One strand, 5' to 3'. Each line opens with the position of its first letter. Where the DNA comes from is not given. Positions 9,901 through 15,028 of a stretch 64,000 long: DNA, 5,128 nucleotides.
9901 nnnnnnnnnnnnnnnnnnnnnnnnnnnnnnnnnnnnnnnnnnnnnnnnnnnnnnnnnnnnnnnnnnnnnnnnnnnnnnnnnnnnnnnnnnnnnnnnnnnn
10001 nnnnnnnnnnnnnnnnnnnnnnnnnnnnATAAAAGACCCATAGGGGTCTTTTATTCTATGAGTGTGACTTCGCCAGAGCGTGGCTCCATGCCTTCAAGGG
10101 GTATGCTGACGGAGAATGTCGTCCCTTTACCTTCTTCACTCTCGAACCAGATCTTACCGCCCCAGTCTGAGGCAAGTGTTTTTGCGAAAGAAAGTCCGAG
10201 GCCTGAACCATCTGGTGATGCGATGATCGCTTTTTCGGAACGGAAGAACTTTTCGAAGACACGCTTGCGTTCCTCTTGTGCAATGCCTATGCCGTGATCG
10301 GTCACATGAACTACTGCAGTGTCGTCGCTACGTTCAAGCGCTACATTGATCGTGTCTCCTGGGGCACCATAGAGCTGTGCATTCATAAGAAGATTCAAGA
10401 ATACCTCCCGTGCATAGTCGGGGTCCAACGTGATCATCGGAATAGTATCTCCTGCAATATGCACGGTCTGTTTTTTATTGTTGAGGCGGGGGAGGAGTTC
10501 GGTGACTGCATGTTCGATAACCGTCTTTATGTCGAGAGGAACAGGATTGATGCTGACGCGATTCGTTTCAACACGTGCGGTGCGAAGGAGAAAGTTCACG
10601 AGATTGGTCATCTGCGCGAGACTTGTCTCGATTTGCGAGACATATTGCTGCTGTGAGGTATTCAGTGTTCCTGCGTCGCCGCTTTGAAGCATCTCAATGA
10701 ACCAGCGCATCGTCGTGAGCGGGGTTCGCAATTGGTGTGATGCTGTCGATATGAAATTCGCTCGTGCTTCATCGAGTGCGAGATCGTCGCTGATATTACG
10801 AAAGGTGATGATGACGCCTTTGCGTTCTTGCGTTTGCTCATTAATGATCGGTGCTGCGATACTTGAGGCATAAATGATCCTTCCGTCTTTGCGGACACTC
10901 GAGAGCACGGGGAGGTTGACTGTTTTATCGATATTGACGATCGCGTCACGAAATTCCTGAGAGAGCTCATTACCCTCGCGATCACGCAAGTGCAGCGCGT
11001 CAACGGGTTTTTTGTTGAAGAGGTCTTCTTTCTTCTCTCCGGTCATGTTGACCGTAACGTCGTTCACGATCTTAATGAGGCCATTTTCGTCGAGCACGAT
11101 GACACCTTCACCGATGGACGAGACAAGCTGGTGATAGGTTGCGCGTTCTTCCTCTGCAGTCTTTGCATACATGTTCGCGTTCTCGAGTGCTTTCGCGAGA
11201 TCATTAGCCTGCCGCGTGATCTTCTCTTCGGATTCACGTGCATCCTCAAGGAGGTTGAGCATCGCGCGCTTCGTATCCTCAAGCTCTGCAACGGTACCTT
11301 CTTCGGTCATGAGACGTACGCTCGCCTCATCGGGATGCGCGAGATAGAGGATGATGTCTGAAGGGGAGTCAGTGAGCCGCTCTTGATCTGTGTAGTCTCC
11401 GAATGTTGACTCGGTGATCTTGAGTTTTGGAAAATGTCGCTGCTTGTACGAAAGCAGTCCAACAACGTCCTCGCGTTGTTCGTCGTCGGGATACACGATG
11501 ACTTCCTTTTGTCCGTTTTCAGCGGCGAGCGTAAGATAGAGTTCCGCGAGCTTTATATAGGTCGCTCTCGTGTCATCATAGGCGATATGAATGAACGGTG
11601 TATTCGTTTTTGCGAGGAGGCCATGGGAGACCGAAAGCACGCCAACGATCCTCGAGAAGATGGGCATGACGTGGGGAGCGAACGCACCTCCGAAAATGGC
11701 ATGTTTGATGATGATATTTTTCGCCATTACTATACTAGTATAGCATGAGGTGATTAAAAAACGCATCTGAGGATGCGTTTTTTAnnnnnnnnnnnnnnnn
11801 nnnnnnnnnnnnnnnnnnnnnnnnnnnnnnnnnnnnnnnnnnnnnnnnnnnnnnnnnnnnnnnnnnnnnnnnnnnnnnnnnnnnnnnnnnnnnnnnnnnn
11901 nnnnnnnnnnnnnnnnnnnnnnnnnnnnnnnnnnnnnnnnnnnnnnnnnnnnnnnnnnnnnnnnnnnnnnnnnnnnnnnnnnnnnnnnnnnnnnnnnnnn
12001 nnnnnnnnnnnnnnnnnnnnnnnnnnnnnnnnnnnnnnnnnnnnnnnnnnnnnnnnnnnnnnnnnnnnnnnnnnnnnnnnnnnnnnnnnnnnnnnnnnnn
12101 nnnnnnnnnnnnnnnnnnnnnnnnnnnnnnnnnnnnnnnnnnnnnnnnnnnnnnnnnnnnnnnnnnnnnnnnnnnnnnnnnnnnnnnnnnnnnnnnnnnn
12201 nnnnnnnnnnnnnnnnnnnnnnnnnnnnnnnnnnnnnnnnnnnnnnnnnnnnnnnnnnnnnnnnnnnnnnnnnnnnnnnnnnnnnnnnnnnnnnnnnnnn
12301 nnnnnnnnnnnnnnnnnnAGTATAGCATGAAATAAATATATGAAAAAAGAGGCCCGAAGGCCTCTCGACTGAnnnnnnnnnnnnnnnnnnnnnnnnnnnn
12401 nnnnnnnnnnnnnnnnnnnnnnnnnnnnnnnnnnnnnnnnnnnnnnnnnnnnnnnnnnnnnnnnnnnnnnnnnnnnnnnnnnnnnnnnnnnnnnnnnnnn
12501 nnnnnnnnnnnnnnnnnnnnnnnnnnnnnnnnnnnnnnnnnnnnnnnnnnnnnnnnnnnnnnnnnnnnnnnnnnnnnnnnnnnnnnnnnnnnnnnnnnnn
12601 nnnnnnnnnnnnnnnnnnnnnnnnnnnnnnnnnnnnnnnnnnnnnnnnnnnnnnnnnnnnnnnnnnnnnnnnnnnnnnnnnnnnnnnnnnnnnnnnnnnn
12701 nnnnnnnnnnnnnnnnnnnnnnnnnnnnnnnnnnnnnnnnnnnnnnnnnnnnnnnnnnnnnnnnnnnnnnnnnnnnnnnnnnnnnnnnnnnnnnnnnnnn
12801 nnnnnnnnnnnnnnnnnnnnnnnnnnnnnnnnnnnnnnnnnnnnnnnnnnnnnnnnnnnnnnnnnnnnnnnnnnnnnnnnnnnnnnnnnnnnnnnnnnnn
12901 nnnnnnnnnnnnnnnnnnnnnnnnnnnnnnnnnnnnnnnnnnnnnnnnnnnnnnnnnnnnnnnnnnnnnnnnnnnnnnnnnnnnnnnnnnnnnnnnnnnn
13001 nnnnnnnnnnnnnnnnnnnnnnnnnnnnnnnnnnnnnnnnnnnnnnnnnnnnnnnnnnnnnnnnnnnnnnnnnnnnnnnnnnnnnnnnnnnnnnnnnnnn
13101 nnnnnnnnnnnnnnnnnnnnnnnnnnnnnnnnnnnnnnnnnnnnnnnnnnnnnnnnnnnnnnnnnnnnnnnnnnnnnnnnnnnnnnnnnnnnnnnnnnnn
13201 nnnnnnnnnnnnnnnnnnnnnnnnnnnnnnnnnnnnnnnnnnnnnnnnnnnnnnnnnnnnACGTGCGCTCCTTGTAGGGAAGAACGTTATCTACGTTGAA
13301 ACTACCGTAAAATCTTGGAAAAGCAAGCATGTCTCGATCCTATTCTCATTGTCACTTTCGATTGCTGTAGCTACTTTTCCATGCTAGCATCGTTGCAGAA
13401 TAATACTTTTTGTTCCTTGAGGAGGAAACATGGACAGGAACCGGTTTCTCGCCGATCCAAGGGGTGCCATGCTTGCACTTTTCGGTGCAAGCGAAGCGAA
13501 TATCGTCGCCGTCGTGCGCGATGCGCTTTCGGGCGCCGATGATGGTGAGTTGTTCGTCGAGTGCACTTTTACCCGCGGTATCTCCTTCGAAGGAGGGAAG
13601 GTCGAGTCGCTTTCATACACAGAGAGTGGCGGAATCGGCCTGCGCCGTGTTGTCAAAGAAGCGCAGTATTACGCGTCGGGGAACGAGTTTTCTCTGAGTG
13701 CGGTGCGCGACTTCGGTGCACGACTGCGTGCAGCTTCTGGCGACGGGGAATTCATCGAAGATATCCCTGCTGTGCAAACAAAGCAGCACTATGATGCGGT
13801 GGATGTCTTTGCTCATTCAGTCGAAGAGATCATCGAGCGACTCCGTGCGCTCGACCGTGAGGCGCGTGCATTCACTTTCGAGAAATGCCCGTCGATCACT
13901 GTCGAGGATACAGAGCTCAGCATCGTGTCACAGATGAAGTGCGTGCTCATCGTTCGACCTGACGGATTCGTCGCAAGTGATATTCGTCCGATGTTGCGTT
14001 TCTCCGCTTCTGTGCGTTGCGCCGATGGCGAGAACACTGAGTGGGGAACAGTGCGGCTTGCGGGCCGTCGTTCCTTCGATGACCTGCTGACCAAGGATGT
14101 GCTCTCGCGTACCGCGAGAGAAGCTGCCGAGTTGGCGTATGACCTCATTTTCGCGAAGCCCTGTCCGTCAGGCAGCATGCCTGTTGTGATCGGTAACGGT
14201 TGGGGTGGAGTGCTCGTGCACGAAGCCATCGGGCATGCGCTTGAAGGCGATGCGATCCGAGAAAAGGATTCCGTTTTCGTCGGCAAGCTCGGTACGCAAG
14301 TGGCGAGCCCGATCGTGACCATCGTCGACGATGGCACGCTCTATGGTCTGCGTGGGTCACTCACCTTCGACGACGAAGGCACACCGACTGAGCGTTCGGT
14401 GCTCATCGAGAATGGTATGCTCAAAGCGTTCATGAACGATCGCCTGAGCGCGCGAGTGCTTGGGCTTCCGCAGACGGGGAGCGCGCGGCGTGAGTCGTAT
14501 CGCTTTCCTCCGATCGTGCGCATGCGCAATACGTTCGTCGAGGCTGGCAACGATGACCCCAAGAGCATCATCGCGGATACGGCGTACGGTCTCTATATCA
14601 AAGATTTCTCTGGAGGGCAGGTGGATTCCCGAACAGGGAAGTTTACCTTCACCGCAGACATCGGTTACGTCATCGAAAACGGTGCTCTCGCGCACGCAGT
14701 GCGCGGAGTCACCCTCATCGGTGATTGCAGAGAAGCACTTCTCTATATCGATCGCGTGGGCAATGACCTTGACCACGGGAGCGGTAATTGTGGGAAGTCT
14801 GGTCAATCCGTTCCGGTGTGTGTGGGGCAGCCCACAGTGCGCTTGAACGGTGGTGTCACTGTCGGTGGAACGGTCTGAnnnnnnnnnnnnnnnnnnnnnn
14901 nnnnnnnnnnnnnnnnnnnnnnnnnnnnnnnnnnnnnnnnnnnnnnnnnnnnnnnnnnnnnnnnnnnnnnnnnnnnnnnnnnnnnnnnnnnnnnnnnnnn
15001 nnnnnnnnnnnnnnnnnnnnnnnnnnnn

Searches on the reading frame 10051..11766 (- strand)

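Call 52: search_protein_families(library=pfam, proteins=[window:10051-11766:-], max_evalue=0.001)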
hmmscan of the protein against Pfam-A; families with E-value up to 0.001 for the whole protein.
window:10051-11766:- (571 aa): 5 families
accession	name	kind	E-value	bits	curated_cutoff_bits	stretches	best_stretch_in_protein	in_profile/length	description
PF02518.31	HATPase_c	-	2.5e-25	89.5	26.4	1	448-558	2-110/111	Histidine kinase-, DNA gyrase B-, and HSP90-like ATPase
PF00512.31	HisKA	-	4e-16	59.3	26.9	1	334-401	1-65/66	His Kinase A (phospho-acceptor) domain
PF00989.32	PAS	-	6.2e-10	39.5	22.6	1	211-325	3-113/113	PAS fold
PF13426.13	PAS_9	-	6.1e-08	33.3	27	1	220-327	2-103/103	PAS domain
PF13581.12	HATPase_c_2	-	3.2e-05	24.4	27.4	1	453-538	37-113/127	Histidine kinase-like ATPase domain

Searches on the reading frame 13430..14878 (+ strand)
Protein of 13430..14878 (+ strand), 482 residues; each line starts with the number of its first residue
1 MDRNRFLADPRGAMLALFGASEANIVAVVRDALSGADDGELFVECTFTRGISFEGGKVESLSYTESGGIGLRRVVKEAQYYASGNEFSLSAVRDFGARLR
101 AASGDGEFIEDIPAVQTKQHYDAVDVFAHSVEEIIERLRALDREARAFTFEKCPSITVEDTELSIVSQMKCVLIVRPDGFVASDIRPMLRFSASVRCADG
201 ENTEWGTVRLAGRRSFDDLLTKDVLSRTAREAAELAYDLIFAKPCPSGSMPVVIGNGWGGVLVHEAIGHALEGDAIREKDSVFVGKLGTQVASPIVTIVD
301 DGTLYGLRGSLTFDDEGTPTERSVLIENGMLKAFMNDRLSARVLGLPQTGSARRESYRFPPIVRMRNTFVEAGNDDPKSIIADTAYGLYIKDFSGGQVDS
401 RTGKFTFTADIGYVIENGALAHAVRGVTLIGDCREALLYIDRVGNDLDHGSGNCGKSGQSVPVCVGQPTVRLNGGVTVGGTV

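Call 52: search_protein_families(library=pfam, proteins=[window:13430-14878:+], max_evalue=0.001)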
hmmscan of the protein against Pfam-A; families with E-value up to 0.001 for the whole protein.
window:13430-14878:+ (482 aa): 3 families
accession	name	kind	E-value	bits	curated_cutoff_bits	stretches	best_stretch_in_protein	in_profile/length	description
PF19289.4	PmbA_TldD_3rd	-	1.7e-67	227.3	22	1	247-474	1-215/220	PmbA/TldA metallopeptidase C-terminal domain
PF19290.4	PmbA_TldD_2nd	-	9.5e-10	39.3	20.9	1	129-237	6-106/109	PmbA/TldA metallopeptidase central domain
PF01523.21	PmbA_TldD_1st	-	3.1e-07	30.9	20.9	1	40-99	2-61/65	PmbA/TldA metallopeptidase domain 1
